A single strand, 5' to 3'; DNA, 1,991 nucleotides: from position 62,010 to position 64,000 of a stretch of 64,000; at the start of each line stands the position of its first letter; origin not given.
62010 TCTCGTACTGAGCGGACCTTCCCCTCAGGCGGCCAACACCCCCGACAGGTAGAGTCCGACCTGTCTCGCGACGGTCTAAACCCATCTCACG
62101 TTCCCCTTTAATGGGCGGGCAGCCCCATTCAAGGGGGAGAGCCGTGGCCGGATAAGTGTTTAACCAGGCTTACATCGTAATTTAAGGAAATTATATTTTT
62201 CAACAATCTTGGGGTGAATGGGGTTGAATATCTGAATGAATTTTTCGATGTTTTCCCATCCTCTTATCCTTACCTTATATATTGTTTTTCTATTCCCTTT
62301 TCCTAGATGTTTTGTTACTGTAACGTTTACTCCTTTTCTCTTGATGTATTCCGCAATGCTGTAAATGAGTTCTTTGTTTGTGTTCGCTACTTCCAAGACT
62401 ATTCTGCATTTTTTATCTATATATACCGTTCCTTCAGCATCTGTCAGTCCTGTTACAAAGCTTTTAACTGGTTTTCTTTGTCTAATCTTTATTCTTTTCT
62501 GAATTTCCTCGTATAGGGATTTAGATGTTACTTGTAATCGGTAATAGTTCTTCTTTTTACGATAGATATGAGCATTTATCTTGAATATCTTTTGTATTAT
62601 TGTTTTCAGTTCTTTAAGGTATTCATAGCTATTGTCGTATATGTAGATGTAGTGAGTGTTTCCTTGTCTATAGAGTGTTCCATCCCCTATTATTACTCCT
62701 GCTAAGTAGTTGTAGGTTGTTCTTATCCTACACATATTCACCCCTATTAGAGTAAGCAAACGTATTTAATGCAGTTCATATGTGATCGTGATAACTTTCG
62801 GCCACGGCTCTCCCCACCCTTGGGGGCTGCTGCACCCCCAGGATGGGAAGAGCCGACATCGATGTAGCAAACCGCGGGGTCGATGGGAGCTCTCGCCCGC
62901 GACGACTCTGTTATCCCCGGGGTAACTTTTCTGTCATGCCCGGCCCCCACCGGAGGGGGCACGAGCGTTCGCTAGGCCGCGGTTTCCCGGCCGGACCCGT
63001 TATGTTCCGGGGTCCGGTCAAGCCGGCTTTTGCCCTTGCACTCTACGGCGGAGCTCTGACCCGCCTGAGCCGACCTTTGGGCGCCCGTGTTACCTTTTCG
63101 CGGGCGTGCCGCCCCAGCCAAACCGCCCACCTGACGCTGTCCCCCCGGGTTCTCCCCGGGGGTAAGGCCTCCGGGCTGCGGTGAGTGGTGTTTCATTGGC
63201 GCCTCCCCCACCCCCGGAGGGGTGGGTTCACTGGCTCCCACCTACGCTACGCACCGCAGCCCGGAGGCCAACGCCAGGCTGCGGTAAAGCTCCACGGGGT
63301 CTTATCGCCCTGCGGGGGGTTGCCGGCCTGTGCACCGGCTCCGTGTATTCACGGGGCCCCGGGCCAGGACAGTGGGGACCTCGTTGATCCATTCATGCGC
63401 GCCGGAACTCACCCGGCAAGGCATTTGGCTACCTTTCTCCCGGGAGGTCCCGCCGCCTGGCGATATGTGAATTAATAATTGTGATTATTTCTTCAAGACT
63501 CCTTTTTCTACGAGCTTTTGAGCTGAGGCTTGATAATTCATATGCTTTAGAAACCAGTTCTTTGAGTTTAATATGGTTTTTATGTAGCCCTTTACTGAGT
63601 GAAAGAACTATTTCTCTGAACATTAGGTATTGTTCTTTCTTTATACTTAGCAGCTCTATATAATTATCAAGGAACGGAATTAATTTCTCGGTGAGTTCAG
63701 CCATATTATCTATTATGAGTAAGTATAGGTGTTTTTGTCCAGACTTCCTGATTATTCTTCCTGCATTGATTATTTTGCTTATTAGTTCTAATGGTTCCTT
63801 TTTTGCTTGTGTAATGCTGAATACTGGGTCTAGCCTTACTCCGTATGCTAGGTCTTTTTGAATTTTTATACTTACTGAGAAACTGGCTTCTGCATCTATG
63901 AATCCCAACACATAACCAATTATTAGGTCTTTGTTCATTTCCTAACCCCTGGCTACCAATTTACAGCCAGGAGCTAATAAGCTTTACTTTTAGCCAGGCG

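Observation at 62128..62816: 23S rRNA intron with a textbook bulge-helix-bulge junction and a two-motif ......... ORF, just upstream of the A-loop hairpin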

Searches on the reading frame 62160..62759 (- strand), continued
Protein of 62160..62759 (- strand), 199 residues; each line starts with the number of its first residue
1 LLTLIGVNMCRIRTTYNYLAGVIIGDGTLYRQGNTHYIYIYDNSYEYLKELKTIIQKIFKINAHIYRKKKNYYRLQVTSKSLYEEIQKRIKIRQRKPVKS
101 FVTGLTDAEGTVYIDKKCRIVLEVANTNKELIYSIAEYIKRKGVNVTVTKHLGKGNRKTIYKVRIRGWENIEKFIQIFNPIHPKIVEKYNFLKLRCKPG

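Call 60: search_solved_structures(query=A1, max_evalue=0.01)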
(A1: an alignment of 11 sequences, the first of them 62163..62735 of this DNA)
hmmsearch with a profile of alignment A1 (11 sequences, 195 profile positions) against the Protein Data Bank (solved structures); distinct sequences matched with E-value up to 0.01: 14.
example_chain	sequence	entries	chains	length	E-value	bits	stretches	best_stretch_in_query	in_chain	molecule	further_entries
5ak9_A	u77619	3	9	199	3e-15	59.6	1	8-164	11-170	HOMING ENDONUCLEASE I-DMOI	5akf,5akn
5o6i_A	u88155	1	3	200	1e-14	57.8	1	8-164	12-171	Homing endonuclease I-DmoI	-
4un7_G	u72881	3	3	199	1.1e-14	57.8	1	8-164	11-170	HOMING ENDONUCLEASE I-DMOI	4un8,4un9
5o6g_A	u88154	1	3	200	1.2e-14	57.7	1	8-164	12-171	Homing endonuclease I-DmoI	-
2vs7_A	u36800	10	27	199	1.2e-14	57.7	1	8-164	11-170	HOMING ENDONUCLEASE I-DMOI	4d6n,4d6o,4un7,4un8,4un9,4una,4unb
2vs8_A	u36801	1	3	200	1.2e-14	57.6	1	8-164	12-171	HOMING ENDONUCLEASE I-DMOI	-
1b24_A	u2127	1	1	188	1.6e-14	57.2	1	8-162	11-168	Homing endonuclease I-DmoI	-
5akm_A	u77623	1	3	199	6.3e-14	55.3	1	8-164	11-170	HOMING ENDONUCLEASE I-DMOI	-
5a0w_A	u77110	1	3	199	1.1e-13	54.5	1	8-164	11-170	HOMING ENDONUCLEASE I-DMOI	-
1dq3_A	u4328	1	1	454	2.3e-11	46.9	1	10-172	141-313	ENDONUCLEASE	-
1mow_A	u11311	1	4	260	5.5e-07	32.6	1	8-110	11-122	chimera of homing endonuclease I-DmoI and DNA endonuclease I-CreI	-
2dch_X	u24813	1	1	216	0.00039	23.3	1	8-176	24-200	putative homing endonuclease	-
7qsu_A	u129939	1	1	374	0.0032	20.3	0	13-168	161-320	V-ATPase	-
7qss_A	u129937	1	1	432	0.005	19.7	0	13-168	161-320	V-type ATP synthase alpha chain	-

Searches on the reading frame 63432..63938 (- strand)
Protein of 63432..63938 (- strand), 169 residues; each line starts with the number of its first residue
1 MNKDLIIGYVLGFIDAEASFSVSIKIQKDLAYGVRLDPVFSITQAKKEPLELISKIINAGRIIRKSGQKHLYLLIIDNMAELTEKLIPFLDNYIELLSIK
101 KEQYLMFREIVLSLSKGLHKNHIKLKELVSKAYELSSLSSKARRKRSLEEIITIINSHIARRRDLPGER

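Call 59: search_protein_families(library=pfam, proteins=[window:63432-63938:-], max_evalue=0.1)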
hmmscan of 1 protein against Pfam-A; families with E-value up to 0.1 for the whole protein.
window:63432-63938:- (169 aa): 1 family
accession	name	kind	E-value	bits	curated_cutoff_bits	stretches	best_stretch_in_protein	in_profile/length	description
PF00961.24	LAGLIDADG_1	-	2.5e-15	57.6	23.1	1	11-111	2-102/102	LAGLIDADG endonuclease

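Call 65: search_solved_structures(query=window:63432-63938:-, max_evalue=0.001)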
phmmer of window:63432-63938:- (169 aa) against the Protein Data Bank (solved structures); distinct sequences matched with E-value up to 0.001: 54.
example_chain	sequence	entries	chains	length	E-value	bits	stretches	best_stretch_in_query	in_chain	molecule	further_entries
3e54_A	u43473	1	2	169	3.8e-41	143.8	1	3-157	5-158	RRNA intron-encoded endonuclease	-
5e5o_A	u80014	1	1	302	2e-17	66.8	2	9-132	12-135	I-SmaMI LAGLIDADG endonuclease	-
4lox_A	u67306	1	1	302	2.3e-17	66.6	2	9-132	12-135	LAGLIDADG homing endonuclease I-SmaMI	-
5e5p_A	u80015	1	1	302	6.8e-17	65.1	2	9-132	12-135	I-SmaMI LAGLIDADG meganuclease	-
4z1z_A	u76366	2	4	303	6.9e-17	65.1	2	9-132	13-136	Meganuclease I-SmaMI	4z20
5e63_A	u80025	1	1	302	2.6e-16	63.2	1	9-132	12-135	I-SmaMI LAGLIDADG meganuclease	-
5e5s_A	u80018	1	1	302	3.7e-16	62.7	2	9-132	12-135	I-SmaMI LAGLIDADG meganuclease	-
5e67_A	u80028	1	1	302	1.4e-15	60.8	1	9-132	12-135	I-SmaMI LAGLIDADG meganuclease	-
4lq0_A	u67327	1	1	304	4.5e-15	59.2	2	5-129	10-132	LAGLIDADG homing endonuclease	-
36of_A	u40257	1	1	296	2.8e-14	56.6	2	10-136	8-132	aHE15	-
11qf_A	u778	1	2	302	5.6e-14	55.6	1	9-125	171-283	I-PnoMI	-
2ex5_A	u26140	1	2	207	6.9e-12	48.8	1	9-132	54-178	DNA endonuclease I-CeuI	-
12fk_A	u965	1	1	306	6.9e-12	48.8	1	9-119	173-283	aHE31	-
4yis_A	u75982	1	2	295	6.1e-11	45.7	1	9-129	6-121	Meganuclease I-CpaMI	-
6bcf_D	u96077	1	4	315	9.1e-11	45.2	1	9-119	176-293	Ribosomal protein 3/homing endonuclease-like fusion protein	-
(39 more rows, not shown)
